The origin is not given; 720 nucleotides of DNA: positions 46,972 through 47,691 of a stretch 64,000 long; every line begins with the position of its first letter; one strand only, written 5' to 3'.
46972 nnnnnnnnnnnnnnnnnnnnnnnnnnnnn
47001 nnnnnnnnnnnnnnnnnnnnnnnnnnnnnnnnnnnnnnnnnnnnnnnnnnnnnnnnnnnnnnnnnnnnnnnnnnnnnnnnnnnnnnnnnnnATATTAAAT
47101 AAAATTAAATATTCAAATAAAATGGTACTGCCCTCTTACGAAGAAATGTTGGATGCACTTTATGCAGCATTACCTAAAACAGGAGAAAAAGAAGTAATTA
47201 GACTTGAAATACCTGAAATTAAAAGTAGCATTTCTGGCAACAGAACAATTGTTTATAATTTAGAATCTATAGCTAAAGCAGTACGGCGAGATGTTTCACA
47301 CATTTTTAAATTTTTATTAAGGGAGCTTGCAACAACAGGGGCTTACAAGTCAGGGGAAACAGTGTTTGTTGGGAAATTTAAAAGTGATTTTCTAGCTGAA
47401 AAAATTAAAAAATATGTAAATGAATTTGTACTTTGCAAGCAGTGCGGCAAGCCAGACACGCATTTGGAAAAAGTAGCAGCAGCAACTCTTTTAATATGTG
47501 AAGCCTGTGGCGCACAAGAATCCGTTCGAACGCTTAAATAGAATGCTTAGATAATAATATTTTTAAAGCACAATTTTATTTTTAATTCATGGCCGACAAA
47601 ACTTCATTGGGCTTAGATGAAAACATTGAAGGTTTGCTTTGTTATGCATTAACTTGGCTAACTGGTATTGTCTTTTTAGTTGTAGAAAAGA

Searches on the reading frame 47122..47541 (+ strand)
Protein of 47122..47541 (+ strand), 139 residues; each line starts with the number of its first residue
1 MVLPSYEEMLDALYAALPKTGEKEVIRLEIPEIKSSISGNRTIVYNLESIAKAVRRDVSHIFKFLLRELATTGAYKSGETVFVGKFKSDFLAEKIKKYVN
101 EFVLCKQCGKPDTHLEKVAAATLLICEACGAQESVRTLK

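Call 37: search_protein_families(library=pfam, proteins=[window:47122-47541:+], max_evalue=0.01)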
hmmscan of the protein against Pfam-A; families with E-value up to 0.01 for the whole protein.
window:47122-47541:+ (139 aa): 3 families
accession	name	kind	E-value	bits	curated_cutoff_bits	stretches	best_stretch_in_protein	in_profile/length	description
PF01873.23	eIF-5_eIF-2B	-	9.3e-32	109.8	27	1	22-132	5-117/117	Domain found in IF2B/IF5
PF09723.15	Zn_ribbon_8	-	0.00087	19.7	34.4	1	105-136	8-39/41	Zinc ribbon domain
PF07295.17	DUF1451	-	0.0059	17.2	26.1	0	104-136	115-144/146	Zinc-ribbon containing domain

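Call 38: find_homologous_proteins(query=window:47122-47541:+, max_evalue=1e-20)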
Query window:47122-47541:+ (139 aa): 172 proteins with E <= 1e-20 among 206 candidates; the best 120 are listed.
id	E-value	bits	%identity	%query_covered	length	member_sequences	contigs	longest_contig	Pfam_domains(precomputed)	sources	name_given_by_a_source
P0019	1.3e-83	295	100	100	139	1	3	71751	PF01873.24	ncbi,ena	ncbi:MAG: translation initiation factor IF-2 subunit beta [Candidatus Nanoarchaeia archaeon]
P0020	1.6e-67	243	79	100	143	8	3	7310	PF01873.24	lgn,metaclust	metaclust:\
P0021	1.2e-59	218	73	97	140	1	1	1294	PF01873.24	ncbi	-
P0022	1.4e-58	214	70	100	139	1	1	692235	PF01873.24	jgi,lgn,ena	-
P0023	4.0e-56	206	69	100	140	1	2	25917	PF01873.24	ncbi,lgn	ncbi:MAG: translation initiation factor IF-2 subunit beta [Candidatus Nanoarchaeia archaeon]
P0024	5.1e-56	206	68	100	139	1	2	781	PF01873.24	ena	-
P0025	7.3e-56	205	70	99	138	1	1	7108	PF01873.24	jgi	jgi:translation initiation factor 2 subunit 2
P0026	9.5e-56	205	66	99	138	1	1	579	PF01873.24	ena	-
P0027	9.9e-56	205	67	99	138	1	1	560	PF01873.24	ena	-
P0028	1.8e-55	204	68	97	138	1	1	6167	PF01873.24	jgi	jgi:translation initiation factor 2 subunit 2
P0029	2.5e-55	204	66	99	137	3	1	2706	PF01873.24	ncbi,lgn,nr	ncbi:MAG: translation initiation factor IF-2 subunit beta [DPANN group archaeon]|nr:translation init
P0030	4.4e-55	203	68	99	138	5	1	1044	PF01873.24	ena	-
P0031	4.5e-55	203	66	100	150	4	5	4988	PF01873.24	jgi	-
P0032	4.8e-55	203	66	99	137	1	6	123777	PF01873.24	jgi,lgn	jgi:translation initiation factor 2 subunit 2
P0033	1.1e-54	202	66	99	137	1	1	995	PF01873.24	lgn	-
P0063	3.0e-45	171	61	97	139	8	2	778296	PF01873.24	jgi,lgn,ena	-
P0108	2.8e-33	133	50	96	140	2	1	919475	PF01873.24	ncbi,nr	ncbi:MAG: translation initiation factor IF-2 subunit beta [Candidatus Woesearchaeota archaeon]|nr:MA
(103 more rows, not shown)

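Call 39: find_encoding_contigs(protein=P0022, flank=5000, max_places=1)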
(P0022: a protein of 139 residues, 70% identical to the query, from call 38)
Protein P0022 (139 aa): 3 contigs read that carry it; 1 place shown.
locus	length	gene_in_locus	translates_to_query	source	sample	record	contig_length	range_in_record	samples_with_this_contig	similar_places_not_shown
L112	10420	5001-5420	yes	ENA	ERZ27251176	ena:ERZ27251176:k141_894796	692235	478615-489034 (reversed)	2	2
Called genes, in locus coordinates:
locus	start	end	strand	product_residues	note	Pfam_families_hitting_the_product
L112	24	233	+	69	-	-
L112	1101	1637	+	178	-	PF14528:LAGLIDADG_3 (faint)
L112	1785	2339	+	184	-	PF14528:LAGLIDADG_3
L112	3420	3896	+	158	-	PF00961:LAGLIDADG_1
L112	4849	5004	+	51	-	PF03911:Sec61_beta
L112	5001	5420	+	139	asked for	PF01873:eIF-5_eIF-2B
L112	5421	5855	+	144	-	-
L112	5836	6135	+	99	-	PF04242:DUF424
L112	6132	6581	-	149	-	PF01569:PAP2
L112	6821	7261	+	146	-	-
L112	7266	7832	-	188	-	-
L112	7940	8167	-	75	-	PF01037:AsnC_trans_reg, PF22482:AsnC_trans_reg_3 (weak)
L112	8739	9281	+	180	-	-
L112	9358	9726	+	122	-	-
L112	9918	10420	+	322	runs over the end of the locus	-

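Call 40: find_encoding_contigs(protein=P0023, flank=5000, max_places=1)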
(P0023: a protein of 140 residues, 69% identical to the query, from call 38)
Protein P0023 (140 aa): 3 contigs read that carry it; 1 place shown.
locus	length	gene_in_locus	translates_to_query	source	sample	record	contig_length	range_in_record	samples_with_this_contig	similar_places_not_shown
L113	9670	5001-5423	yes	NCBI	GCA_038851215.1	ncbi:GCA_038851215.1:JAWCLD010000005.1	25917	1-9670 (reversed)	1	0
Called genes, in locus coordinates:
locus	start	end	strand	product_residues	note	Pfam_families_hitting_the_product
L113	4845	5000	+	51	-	PF03911:Sec61_beta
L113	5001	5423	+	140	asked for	PF01873:eIF-5_eIF-2B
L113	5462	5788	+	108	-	PF09685:MamF_MmsF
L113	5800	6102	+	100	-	PF04242:DUF424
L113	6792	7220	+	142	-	-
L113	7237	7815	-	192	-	-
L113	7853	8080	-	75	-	PF01037:AsnC_trans_reg, PF22482:AsnC_trans_reg_3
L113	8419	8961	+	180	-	-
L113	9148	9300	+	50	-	PF23477:zf_Tbcl_2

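Call 41: find_encoding_contigs(protein=P0032, flank=5000, max_places=1)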
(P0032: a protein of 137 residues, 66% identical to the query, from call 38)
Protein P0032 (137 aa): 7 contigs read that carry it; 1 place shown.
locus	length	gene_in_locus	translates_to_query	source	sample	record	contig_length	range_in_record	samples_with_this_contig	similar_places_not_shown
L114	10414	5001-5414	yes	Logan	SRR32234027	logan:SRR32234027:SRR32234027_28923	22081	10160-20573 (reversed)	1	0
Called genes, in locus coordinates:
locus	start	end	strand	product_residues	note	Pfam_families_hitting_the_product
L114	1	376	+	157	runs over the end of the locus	-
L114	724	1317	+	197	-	-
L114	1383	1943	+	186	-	PF01966:HD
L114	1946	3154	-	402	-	PF12704:MacB_PCD, PF02687:FtsX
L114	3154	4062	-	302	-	-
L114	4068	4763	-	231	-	PF00005:ABC_tran, PF02463:SMC_N (faint)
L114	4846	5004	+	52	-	PF03911:Sec61_beta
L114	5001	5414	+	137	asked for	PF01873:eIF-5_eIF-2B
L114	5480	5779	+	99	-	PF04242:DUF424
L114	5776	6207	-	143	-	PF01569:PAP2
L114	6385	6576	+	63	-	-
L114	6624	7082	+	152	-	-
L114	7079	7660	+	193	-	-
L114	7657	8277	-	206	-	-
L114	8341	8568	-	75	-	PF01037:AsnC_trans_reg, PF22482:AsnC_trans_reg_3 (weak)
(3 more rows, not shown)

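Call 42: find_encoding_contigs(protein=P0063, flank=5000, max_places=1)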
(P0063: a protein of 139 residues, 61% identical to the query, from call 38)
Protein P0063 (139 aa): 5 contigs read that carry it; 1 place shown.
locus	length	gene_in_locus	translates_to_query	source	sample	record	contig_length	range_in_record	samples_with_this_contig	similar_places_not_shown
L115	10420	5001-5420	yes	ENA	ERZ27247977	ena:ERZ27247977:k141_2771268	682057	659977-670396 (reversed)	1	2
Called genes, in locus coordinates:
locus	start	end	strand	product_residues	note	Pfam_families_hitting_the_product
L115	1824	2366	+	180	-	PF14528:LAGLIDADG_3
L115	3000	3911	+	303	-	-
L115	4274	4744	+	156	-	PF06935:DUF1284 (weak)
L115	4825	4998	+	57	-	PF03911:Sec61_beta (weak)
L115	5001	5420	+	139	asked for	PF01873:eIF-5_eIF-2B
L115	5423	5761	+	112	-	-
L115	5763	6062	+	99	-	PF04242:DUF424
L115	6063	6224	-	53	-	-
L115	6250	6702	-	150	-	PF01569:PAP2, PF14378:PAP2_3 (weak)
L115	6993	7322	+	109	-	-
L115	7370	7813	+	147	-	-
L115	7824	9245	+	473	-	PF02310:B12-binding, PF04055:Radical_SAM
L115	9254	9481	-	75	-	PF01037:AsnC_trans_reg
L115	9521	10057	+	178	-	PF01864:CarS-like, PF01148:CTP_transf_1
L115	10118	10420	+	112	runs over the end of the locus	-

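Call 43: find_encoding_contigs(protein=P0108, flank=5000, max_places=1)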
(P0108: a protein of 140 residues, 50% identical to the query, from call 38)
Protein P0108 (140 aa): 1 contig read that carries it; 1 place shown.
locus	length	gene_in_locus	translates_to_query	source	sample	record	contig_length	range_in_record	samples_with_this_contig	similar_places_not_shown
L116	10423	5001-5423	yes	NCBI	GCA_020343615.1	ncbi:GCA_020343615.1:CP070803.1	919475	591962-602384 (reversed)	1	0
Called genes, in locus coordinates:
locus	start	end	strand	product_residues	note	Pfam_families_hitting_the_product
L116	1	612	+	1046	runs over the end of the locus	PF00133:tRNA-synt_1, PF09334:tRNA-synt_1g (faint), PF08264:Anticodon_1, PF19302:DUF5915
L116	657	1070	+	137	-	-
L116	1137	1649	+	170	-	PF03413:PepSY (faint)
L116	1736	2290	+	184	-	PF00352:TBP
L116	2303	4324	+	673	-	PF17207:MCM_OB, PF00493:MCM, PF07728:AAA_5 (faint), PF01078:Mg_chelatase (weak), PF17855:MCM_lid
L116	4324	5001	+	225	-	-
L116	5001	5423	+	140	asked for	PF01873:eIF-5_eIF-2B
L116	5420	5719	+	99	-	PF04242:DUF424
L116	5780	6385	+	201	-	-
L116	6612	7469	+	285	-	PF02796:HTH_7, PF14528:LAGLIDADG_3 (faint)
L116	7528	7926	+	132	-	-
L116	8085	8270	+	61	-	-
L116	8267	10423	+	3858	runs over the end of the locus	PF00082:Peptidase_S8, PF13385:Laminin_G_3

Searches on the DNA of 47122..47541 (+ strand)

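Call 44: search_rna_families(sources=[L112, L113, L114, L115, L116], threshold=gathering)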
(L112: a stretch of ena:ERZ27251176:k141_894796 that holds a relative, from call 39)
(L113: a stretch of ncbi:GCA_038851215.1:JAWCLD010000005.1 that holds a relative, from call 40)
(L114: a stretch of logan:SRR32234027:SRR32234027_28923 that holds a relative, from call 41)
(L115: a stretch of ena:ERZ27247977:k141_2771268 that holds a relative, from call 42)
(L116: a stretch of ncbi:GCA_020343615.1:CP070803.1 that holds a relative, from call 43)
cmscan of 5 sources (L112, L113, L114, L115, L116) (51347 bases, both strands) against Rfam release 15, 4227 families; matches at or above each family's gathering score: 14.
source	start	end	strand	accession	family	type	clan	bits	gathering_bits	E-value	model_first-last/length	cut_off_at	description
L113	1588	4486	+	RF02540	LSU_rRNA_archaea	Gene; rRNA;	CL00112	2487.8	50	0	1-2987/2987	no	Archaeal large subunit ribosomal RNA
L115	1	2878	+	RF02540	LSU_rRNA_archaea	Gene; rRNA;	CL00112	1759.7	50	0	766-2987/2987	5'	Archaeal large subunit ribosomal RNA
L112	1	3355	+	RF02540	LSU_rRNA_archaea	Gene; rRNA;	CL00112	1200.9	50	0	846-2987/2987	5'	Archaeal large subunit ribosomal RNA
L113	1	1285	+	RF01959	SSU_rRNA_archaea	Gene; rRNA;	CL00111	1146.7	50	0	233-1478/1478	5'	Archaeal small subunit ribosomal RNA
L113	4551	4804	+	RF00373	RNaseP_arch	Gene; ribozyme;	CL00002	106.5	84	7.2e-29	1-288/288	no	Archaeal RNase P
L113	1331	1402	-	RF00005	tRNA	Gene; tRNA;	CL00001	70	29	2.6e-13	1-71/71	no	tRNA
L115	6716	6788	-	RF00005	tRNA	Gene; tRNA;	CL00001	64.4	29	8.8e-12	1-71/71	no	tRNA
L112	6707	6780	+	RF00005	tRNA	Gene; tRNA;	CL00001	59.7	29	1.8e-10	1-71/71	no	tRNA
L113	6544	6616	-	RF00005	tRNA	Gene; tRNA;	CL00001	58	29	5.1e-10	1-71/71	no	tRNA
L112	6594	6666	-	RF00005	tRNA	Gene; tRNA;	CL00001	56.5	29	1.3e-09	1-71/71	no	tRNA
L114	6369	6442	+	RF00005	tRNA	Gene; tRNA;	CL00001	56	29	1.8e-09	1-71/71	no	tRNA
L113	6654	6727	+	RF00005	tRNA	Gene; tRNA;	CL00001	51.9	29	2.4e-08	1-71/71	no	tRNA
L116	6386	6475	-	RF00005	tRNA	Gene; tRNA;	CL00001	44.3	29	2.9e-06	1-71/71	no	tRNA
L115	6873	6958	+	RF00005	tRNA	Gene; tRNA;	CL00001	42.8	29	7.8e-06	1-71/71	no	tRNA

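Call 46: search_rna_families(source=L112, start=3300, end=4900, threshold=evalue, max_evalue=0.1)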
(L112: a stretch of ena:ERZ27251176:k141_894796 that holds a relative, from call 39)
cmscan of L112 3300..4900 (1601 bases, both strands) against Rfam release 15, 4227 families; matches with E-value up to 0.1: 2.
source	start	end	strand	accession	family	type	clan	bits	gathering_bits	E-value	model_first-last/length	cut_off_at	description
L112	4091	4336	+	RF02540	LSU_rRNA_archaea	Gene; rRNA;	CL00112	212.5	50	8.5e-65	2721-2973/2987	no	Archaeal large subunit ribosomal RNA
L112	4538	4804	+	RF00373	RNaseP_arch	Gene; ribozyme;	CL00002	42.7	84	2.2e-10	1-288/288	no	Archaeal RNase P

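Call 47: search_rna_families(source=L115, start=2800, end=4850, threshold=evalue, max_evalue=0.1)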
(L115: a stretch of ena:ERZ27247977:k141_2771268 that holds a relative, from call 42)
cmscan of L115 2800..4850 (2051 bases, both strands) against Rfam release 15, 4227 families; matches with E-value up to 0.1: 3.
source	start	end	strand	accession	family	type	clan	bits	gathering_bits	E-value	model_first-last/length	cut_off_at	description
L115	3936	4233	+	RF00373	RNaseP_arch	Gene; ribozyme;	CL00002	64.6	84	3.7e-17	1-288/288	no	Archaeal RNase P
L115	2800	2878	+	RF02540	LSU_rRNA_archaea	Gene; rRNA;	CL00112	49.7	50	9.9e-13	2907-2987/2987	5'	Archaeal large subunit ribosomal RNA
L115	3035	3099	-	RF00023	tmRNA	Gene;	CL00001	12.3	47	0.026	83-140/374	no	transfer-messenger RNA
